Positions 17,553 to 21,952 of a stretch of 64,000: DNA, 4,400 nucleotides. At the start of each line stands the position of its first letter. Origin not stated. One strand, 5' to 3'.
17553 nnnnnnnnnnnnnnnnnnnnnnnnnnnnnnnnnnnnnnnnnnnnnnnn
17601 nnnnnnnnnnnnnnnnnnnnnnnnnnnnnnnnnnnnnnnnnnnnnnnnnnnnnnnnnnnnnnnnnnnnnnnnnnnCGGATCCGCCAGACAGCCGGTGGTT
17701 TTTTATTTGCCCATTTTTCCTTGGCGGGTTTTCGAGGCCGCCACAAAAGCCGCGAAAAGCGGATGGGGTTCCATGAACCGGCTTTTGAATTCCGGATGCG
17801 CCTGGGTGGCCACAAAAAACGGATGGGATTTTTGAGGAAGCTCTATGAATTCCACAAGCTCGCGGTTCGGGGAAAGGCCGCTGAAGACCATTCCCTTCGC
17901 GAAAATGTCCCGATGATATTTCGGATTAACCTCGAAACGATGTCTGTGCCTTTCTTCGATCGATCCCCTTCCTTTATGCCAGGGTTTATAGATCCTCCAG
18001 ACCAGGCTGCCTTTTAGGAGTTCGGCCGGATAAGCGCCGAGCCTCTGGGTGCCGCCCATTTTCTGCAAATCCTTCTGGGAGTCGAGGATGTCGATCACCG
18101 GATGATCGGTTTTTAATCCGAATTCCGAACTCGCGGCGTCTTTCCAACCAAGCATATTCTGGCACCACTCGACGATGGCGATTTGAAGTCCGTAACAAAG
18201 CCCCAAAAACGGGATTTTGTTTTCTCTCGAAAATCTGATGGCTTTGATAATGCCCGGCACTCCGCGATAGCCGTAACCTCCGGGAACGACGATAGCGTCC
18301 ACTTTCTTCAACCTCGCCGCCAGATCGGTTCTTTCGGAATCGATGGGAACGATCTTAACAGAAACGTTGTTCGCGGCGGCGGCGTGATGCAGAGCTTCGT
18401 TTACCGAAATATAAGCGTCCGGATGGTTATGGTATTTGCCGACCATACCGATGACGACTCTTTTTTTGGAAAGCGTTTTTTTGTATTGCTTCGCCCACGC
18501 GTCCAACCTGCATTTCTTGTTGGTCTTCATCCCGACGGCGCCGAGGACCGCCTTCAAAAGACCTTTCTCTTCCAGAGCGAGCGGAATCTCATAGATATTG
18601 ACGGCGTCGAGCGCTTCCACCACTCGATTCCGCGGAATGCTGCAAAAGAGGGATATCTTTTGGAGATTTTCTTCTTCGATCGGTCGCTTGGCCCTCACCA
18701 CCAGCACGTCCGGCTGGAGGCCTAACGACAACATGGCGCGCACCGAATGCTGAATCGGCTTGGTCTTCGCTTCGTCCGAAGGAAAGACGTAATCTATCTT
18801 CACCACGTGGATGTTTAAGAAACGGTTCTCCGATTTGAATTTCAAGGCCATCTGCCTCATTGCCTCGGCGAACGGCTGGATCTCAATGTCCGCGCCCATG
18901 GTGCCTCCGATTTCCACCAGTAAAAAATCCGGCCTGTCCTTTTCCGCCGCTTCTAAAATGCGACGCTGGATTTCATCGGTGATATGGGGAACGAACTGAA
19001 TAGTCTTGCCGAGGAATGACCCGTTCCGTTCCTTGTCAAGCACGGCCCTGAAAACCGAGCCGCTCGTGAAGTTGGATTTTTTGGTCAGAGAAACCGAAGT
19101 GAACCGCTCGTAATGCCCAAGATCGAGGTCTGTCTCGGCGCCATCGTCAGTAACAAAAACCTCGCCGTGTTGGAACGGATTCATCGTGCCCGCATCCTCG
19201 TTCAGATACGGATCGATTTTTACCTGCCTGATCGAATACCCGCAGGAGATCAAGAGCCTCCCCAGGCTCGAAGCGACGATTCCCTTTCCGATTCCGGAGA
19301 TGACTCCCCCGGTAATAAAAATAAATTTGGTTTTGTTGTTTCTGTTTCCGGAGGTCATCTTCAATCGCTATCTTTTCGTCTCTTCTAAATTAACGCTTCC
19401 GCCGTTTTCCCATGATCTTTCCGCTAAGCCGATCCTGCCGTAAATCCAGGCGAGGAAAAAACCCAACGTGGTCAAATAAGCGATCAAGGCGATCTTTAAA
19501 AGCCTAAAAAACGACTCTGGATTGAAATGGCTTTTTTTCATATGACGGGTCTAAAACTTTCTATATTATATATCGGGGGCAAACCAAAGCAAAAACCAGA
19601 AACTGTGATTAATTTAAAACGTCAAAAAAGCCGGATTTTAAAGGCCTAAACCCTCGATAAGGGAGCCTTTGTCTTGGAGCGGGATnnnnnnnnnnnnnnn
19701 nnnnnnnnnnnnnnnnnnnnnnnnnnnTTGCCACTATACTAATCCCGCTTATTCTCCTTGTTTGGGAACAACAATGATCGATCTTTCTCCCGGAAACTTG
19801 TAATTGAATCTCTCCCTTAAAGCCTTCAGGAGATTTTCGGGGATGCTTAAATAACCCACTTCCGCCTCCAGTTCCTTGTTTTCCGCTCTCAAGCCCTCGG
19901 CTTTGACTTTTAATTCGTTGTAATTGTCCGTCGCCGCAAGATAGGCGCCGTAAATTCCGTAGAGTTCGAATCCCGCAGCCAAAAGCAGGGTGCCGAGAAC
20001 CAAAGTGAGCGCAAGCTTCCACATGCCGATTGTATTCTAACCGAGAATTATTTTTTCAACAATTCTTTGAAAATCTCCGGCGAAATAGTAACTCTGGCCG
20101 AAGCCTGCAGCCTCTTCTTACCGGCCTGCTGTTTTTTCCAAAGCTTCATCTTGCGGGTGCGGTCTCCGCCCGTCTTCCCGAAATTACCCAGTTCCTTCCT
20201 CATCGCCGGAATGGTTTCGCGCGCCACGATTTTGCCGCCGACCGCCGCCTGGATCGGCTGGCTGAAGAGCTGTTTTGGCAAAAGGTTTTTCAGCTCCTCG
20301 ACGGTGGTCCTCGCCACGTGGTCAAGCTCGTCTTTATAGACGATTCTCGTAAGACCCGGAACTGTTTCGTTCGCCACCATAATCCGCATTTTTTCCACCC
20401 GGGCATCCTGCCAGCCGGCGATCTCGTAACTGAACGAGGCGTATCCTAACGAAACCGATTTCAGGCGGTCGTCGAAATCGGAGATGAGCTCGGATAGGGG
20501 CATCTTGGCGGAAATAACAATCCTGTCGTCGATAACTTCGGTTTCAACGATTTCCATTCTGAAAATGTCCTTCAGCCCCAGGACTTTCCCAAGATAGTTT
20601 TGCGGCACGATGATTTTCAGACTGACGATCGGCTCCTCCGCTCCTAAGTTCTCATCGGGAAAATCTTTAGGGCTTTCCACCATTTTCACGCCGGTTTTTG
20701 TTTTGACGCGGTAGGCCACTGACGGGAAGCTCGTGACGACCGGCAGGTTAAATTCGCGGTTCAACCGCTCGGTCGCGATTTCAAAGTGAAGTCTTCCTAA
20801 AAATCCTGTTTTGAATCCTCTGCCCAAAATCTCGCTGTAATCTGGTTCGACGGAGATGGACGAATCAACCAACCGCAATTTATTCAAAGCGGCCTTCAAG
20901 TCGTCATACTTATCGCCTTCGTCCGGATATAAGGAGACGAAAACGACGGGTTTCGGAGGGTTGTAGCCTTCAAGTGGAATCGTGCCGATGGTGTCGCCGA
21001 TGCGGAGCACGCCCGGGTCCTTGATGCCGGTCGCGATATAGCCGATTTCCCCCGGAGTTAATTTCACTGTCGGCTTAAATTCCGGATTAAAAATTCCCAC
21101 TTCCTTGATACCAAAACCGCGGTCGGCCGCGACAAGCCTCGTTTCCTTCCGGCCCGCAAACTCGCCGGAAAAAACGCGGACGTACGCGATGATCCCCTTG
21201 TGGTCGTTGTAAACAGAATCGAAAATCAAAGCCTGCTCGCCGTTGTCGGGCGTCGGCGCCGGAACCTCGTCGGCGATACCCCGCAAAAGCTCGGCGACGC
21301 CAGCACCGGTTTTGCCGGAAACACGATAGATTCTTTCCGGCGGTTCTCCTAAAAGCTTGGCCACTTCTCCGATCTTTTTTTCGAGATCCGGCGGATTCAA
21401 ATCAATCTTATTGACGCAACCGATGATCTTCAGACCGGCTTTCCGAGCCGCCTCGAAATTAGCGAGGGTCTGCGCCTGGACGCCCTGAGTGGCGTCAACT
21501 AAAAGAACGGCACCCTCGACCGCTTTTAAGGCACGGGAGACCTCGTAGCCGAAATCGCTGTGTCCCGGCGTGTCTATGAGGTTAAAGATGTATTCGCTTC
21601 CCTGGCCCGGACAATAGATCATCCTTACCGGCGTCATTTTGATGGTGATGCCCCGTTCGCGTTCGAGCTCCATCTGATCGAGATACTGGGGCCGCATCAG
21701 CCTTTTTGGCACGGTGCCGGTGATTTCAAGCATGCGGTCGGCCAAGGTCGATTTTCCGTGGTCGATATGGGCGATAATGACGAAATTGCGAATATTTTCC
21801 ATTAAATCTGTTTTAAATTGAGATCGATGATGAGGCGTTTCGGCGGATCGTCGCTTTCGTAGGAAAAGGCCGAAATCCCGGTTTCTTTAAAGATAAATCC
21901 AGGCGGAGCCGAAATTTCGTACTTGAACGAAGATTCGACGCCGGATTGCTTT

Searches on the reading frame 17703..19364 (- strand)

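Call 72: search_protein_families(library=pfam, proteins=[window:17703-19364:-], max_evalue=0.001)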
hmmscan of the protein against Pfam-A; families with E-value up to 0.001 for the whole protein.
window:17703-19364:- (553 aa): 3 families
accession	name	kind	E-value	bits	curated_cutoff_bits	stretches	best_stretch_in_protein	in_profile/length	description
PF06418.20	CTP_synth_N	-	6.9e-109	363.7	26.1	1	13-275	1-261/265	CTP synthase N-terminus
PF00117.34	GATase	-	1.1e-31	110.4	22.8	1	315-542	3-189/190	Glutamine amidotransferase class-I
PF07722.19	Peptidase_C26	-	1.7e-05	25.2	20.5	0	380-525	102-219/219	Peptidase C26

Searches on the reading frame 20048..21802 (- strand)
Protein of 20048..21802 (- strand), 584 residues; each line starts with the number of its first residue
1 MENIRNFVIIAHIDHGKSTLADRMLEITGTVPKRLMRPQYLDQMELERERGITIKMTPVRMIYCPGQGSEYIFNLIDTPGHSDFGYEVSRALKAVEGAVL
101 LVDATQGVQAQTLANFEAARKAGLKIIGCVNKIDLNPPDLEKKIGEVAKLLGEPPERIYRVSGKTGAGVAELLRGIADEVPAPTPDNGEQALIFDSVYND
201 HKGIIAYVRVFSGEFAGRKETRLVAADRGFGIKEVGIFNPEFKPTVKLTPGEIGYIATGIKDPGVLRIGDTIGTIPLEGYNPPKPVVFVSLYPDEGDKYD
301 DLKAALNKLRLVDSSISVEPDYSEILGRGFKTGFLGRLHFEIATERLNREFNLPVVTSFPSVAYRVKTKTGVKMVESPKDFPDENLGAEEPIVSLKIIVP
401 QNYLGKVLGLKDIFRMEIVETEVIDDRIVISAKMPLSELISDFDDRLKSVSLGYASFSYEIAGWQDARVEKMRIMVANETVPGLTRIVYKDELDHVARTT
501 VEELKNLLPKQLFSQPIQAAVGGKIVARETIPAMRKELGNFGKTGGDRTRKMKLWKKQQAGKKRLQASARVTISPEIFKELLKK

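Call 72: search_protein_families(library=pfam, proteins=[window:20048-21802:-], max_evalue=0.001)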
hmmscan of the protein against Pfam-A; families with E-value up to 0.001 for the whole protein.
window:20048-21802:- (584 aa): 5 families
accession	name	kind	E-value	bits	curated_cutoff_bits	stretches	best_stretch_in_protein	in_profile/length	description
PF00009.33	GTP_EFTU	-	1.1e-49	169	26.5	1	2-181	1-187/188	Elongation factor Tu GTP binding domain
PF06421.17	LepA_C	-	2.9e-28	98.6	29.7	1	477-583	2-107/107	GTP-binding protein LepA C-terminus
PF00679.30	EFG_C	-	1.7e-17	63.7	27.9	1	390-472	4-86/89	Elongation factor G C-terminus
PF14492.12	EFG_III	-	2.9e-06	27.7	27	1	283-357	2-73/75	Elongation Factor G, domain III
PF22042.2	EF-G_D2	-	1.6e-05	25.4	27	1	191-272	4-81/84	Elongation factor G domain 2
